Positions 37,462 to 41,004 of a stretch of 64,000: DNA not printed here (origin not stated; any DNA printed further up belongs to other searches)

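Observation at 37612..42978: Translationally coupled operon coaE / CbbQ-NorQ AAA+ / CoA-pyrophosphatase Nudix / 1080-aa VWA protein, with no recognisable client gene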

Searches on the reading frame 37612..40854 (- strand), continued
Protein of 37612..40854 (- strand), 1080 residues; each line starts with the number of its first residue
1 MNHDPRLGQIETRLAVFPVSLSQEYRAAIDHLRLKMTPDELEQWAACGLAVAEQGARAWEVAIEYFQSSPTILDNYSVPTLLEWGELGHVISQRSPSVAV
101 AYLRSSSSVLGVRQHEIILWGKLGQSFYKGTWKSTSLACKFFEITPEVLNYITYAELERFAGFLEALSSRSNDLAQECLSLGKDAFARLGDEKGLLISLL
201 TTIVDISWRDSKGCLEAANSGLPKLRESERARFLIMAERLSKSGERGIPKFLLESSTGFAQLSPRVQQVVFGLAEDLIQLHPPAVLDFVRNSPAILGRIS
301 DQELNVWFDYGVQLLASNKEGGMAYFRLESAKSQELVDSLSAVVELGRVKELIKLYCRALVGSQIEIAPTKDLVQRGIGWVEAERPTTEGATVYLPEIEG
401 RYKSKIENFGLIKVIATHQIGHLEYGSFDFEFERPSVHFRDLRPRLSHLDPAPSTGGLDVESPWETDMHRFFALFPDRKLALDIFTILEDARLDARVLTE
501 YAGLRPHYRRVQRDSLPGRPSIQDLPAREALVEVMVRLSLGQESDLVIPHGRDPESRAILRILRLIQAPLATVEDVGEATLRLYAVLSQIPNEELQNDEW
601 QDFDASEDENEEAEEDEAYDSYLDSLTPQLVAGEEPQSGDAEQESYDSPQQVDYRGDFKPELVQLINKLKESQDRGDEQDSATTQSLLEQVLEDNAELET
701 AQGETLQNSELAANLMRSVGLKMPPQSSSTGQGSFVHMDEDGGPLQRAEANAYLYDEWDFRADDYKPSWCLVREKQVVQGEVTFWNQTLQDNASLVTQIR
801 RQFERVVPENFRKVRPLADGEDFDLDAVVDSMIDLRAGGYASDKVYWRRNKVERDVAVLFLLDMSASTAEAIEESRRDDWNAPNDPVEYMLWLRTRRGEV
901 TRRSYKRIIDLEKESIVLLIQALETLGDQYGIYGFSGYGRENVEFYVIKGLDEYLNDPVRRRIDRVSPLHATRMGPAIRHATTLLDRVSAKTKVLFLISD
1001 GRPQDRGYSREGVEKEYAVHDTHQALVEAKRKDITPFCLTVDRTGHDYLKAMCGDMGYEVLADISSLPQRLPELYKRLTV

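Call 40: find_related_loci(query=P0252, collection=genome_contigs, flank=8000)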
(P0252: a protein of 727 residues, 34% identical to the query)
Query P0252 (727 aa) in genome_contigs; peptide patterns used: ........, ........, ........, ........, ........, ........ (x = any residue, [..] = any of these).
124 stretches matched a pattern; 4 encode a relative of the query (tblastn E <= 1e-3); 4 distinct loci.
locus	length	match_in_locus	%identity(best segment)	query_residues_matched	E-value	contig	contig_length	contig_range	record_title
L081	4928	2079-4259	100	1-727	0e+0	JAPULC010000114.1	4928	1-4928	MAG: Gammaproteobacteria bacterium isolate KW1-S15_96 KW1-S15_96_cg114, whole genome shotgun sequence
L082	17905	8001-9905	34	9-726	1e-117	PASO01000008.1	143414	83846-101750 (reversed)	MAG: Gammaproteobacteria bacterium isolate SAT18 250887, whole genome shotgun sequence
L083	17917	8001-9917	34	9-726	9e-111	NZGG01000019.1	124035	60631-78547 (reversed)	MAG: Gammaproteobacteria bacterium isolate MED690 MHASMcontig_669793, whole genome shotgun sequence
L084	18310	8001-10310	34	9-726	1e-102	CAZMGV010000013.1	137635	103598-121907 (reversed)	MAG TPA_asm: uncultured bacterium isolate binchicken_co199_84 genome assembly, contig: NODE_155_length_137635_cov_16.552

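Call 41: fold_search(model_id=the predicted structure, library=pdb)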
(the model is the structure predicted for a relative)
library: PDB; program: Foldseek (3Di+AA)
matches with E <= 10: 338; with E <= 0.001: 7
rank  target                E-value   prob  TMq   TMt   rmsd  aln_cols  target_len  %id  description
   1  9qh6_G                8.5e-13  1.00  0.21  0.73   7.2       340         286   25  NorQ in complex with NorD VWA domain from Paracoccus denitrificans (released 2026-03-25)
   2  9qhd_G                1.6e-11  1.00  0.19  0.73   7.6       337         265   27  NorQD complex state 1 from Jhaorihella thermophila (released 2026-03-25)
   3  9qh8_G                7.1e-10  1.00  0.19  0.70   7.4       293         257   26  reduced NorQ-NorD VWA domain complex from Paracoccus denitrificans (released 2026-03-25)
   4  9qhe_G                4.0e-09  1.00  0.17  0.71   7.5       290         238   29  NorQD complex state 2 from Jhaorihella thermophila (released 2026-03-25)
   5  9qhg_G                7.8e-09  1.00  0.17  0.72   7.6       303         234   27  NorQD complex state 4 from Jhaorihella thermophila (released 2026-03-25)
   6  9qhf_G                2.4e-06  1.00  0.16  0.70   7.7       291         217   26  NorQD complex state 3 from Jhaorihella thermophila (released 2026-03-25)
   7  8ql1_C                5.4e-05  1.00  0.17  0.65   5.8       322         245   13  Crystal structure of the human MDN1-MIDAS/NLE1-UBL complex (released 2025-04-09)
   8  1sq0_A                2.7e-03  1.00  0.14  0.64   4.7       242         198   13  Crystal Structure of the Complex of the Wild-type Von Willebrand Factor A1 domain and Glycoprotein Ib alpha at 2.6 Ang (released 2004-04-13)
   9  7n1o                  2.9e-03  1.00  0.14  0.50   5.3       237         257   11  The von Willebrand factor A domain of human capillary morphogenesis gene II, flexibly fused to the 1TEL crystallization  (released 2021-06-09)
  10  9ykb_A                3.1e-03  1.00  0.14  0.53   4.9       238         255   11  The von Willebrand factor A domain of human capillary morphogenesis gene II, fused to the 1TEL crystallization chapero (released 2025-10-22)
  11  9ykb_B                3.7e-03  1.00  0.14  0.53  15.4       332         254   11  The von Willebrand factor A domain of human capillary morphogenesis gene II, fused to the 1TEL crystallization chapero (released 2025-10-22)
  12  4c2a_A                5.1e-03  1.00  0.14  0.61   4.7       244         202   12  Crystal Structure of High-Affinity von Willebrand Factor A1 domain with R1306Q and I1309V Mutations in Complex with Hi (released 2014-01-08)
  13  7ba2_A                5.9e-03  1.00  0.15  0.36   8.0       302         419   14  D319A mutant of the PilB minor pilin from Streptococcus sanguinis (released 2021-04-28)
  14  4c29_A                6.7e-03  1.00  0.14  0.63   4.5       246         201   13  Crystal Structure of High-Affinity von Willebrand Factor A1 domain with Disulfide Mutation (released 2014-01-08)
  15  3n2n_A                7.5e-03  1.00  0.14  0.68   4.0       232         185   10  The Crystal Structure of Tumor Endothelial Marker 8 (TEM8) extracellular domain (released 2011-01-05)
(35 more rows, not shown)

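Call 44: search_protein_families(library=pfam, proteins=[L082:897-2138:+, L082:2800-4290:+, L082:4338-5318:-, L082:5370-5747:+, L082:7002-9911:+, L082:9944-10399:-, L082:10501-11442:+, L082:11444-13090:-, L082:13178-14191:+, L082:14428-16128:+], max_evalue=0.0001)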
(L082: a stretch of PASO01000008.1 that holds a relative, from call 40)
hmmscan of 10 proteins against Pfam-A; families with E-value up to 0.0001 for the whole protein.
L082:897-2138:+ (413 aa): 2 families
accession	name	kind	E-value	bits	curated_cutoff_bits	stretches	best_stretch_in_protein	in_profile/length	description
PF07690.21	MFS_1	-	1.7e-44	152.7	33.4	2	33-238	5-218/347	Major Facilitator Superfamily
PF00083.30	Sugar_tr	-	8.5e-08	31.9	22.3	1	69-202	297-440/452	Sugar (and other) transporter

L082:2800-4290:+ (496 aa): 2 families
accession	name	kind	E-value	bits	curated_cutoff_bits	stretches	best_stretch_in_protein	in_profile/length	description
PF18313.7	TLP1_add_C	-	9e-16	58.1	26.1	1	409-484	6-77/83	Thiolase-like protein type 1 additional C-terminal domain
PF22691.2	Thiolase_C_1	-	3.2e-05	24.1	28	0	284-334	9-58/144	Thiolase C-terminal domain-like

L082:4338-5318:- (326 aa): 3 families
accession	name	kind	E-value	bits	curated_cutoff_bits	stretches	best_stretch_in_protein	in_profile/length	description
PF00106.31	adh_short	-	4.6e-40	137.6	26.6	1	32-226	1-188/195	short chain dehydrogenase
PF13561.12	adh_short_C2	-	4.4e-31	108.7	27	1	38-271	1-234/236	Enoyl-(Acyl carrier protein) reductase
PF08659.16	KR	-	1.6e-19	71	22.6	1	35-205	4-166/180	KR domain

L082:5370-5747:+ (125 aa): 0 families

L082:7002-9911:+ (969 aa): 0 families

L082:9944-10399:- (151 aa): 0 families

L082:10501-11442:+ (313 aa): 3 families
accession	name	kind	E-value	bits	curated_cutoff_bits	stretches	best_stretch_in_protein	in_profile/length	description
PF12697.13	Abhydrolase_6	-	6.9e-19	69.8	26.3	1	55-307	2-216/217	Alpha/beta hydrolase family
PF00561.26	Abhydrolase_1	-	6.1e-11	42.9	25.8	1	53-153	2-106/245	alpha/beta hydrolase fold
PF12146.15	Hydrolase_4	-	2.6e-09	37.2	27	1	53-157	6-118/239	Serine aminopeptidase, S33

L082:11444-13090:- (548 aa): 3 families
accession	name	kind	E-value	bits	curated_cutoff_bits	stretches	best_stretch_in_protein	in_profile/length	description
PF02775.26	TPP_enzyme_C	-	3.1e-41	141.1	21.9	1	380-525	1-150/151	Thiamine pyrophosphate enzyme, C-terminal TPP binding domain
PF02776.23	TPP_enzyme_N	-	7.5e-35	119.7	26.8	1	3-116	2-117/119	Thiamine pyrophosphate enzyme, N-terminal TPP binding domain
PF00205.28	TPP_enzyme_M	-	1.4e-20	73.9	30.4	1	188-323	2-135/137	Thiamine pyrophosphate enzyme, central domain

L082:13178-14191:+ (337 aa): 1 family
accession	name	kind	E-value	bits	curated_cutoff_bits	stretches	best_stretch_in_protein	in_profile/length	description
PF04166.17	PdxA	-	1.6e-94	317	27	1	38-328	2-286/286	Pyridoxal phosphate biosynthetic protein PdxA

L082:14428-16128:+ (566 aa): 1 family
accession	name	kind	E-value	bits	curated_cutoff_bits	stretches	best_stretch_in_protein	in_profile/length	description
PF05787.19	PhoX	-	5.8e-135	451.8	24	1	46-530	12-515/515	Alkaline phosphatase PhoX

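Call 45: search_protein_families(library=pfam, proteins=[P0219, P0252, P0245, P0243, L082:7002-9911:+], max_evalue=1)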
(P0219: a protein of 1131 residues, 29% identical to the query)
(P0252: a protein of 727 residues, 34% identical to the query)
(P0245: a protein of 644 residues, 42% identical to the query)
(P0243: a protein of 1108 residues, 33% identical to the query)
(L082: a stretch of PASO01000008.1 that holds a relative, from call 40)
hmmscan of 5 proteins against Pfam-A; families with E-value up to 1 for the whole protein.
P0219 (1131 aa): 3 families
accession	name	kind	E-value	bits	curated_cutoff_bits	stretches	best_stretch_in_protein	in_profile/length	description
PF00092.34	VWA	-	2.9e-05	24.8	23.8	1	968-1108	25-155/174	von Willebrand factor type A domain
PF13519.12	VWA_2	-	0.0031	18.6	27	1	956-1052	17-106/107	von Willebrand factor type A domain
PF12550.13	GCR1_C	-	0.047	14.4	23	1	758-816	6-64/80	Transcriptional activator of glycolytic enzymes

P0252 (727 aa): 2 families
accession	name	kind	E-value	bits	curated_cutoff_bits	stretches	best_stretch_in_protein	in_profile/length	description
PF00092.34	VWA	-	7.4e-07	30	23.8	1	562-702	23-153/174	von Willebrand factor type A domain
PF06213.17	CobT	-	0.015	15.3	26.1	1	124-183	76-134/276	Cobalamin biosynthesis protein CobT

P0245 (644 aa): 3 families
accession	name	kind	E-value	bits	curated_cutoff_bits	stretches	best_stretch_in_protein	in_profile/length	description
PF13519.12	VWA_2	-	7.2e-07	30.2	27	1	450-563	2-106/107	von Willebrand factor type A domain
PF00092.34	VWA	-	5e-05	24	23.8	1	450-619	3-155/174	von Willebrand factor type A domain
PF05400.18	FliT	-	0.83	10.9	29.5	0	455-492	35-72/85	Flagellar protein FliT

P0243 (1108 aa): 4 families
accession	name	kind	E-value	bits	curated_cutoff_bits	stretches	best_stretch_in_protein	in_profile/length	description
PF00092.34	VWA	-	3e-07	31.3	23.8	1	952-1096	32-169/174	von Willebrand factor type A domain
PF13519.12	VWA_2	-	3.9e-06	27.9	27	1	933-1029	17-106/107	von Willebrand factor type A domain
PF05762.20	VWA_CoxE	-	0.00011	22.1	26.4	1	827-892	12-69/222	VWA domain containing CoxE-like protein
PF01882.25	DUF58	-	0.0099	15.5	23.4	1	868-908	24-66/216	Protein of unknown function DUF58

L082:7002-9911:+ (969 aa): 1 family
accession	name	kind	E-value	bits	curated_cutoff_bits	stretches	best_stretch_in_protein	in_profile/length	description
PF00092.34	VWA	-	0.0094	16.6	23.8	1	861-956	79-168/174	von Willebrand factor type A domain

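Call 55: search_protein_families(library=pfam, proteins=[L084:627-2024:+, L084:2038-2961:+, L084:2996-3871:+, L084:3884-5038:-, L084:5130-5513:-, L084:10410-11249:+, L084:11339-12517:+, L084:12501-13799:+, L084:13313-18217:+], max_evalue=0.0001)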
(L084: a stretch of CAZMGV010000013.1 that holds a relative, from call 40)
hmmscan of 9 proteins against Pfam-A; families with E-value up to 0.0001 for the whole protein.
L084:627-2024:+ (465 aa): 1 family
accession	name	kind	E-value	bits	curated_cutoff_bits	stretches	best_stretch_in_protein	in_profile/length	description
PF13379.11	NMT1_2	-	1e-106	356.8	24.7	1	90-339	1-252/252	NMT1-like family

L084:2038-2961:+ (307 aa): 1 family
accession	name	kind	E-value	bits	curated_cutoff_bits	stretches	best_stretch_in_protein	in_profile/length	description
PF00528.27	BPD_transp_1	-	4.4e-24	85.6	26.4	1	136-305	1-182/184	Binding-protein-dependent transport system inner membrane component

L084:2996-3871:+ (291 aa): 2 families
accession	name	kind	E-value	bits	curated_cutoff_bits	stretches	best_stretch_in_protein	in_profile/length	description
PF00005.33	ABC_tran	-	1.7e-32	113.3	25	1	28-169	2-136/137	ABC transporter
PF09818.15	ABC_ATPase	-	2.8e-05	23.7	23.2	0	141-216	157-247/283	P-loop domain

L084:3884-5038:- (384 aa): 3 families
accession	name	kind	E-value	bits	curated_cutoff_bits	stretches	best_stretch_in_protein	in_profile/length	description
PF21180.3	TOP6A-Spo11_Toprim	-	1.7e-61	207.6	24.1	1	207-376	1-170/170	Topoisomerase 6 subunit A/Spo11, Toprim domain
PF04406.19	TP6A_N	-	9.5e-15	54.6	26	1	87-151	1-61/62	Type IIB DNA topoisomerase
PF20768.2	Topo_VI_alpha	-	7.5e-12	45.3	23.6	1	156-204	2-49/50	All-beta domain in DNA topoisomerase VI alpha subunit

L084:5130-5513:- (127 aa): 0 families

L084:10410-11249:+ (279 aa): 0 families

L084:11339-12517:+ (392 aa): 1 family
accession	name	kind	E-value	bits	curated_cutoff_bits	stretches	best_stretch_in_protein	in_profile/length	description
PF01544.23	CorA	-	9.8e-71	238.9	27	1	77-367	4-291/292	CorA-like Mg2+ transporter protein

L084:12501-13799:+ (432 aa): 5 families
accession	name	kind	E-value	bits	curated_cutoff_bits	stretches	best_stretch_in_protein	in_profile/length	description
PF07992.20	Pyr_redox_2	-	2e-54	185.5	26.1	1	10-336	2-291/291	Pyridine nucleotide-disulphide oxidoreductase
PF00070.33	Pyr_redox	-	2.3e-17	63.7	22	1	164-248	3-72/82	Pyridine nucleotide-disulphide oxidoreductase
PF22366.1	NDH2_C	-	4e-11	43.4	27.7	1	360-418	2-61/62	NDH2 C-terminal domain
PF01266.30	DAO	-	1.8e-07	31.5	27.9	0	220-289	153-217/353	FAD dependent oxidoreductase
PF13450.12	NAD_binding_8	-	9.8e-07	29.4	21.9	1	13-42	1-30/68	NAD(P)-binding Rossmann-like domain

L084:13313-18217:+ (1634 aa): 0 families
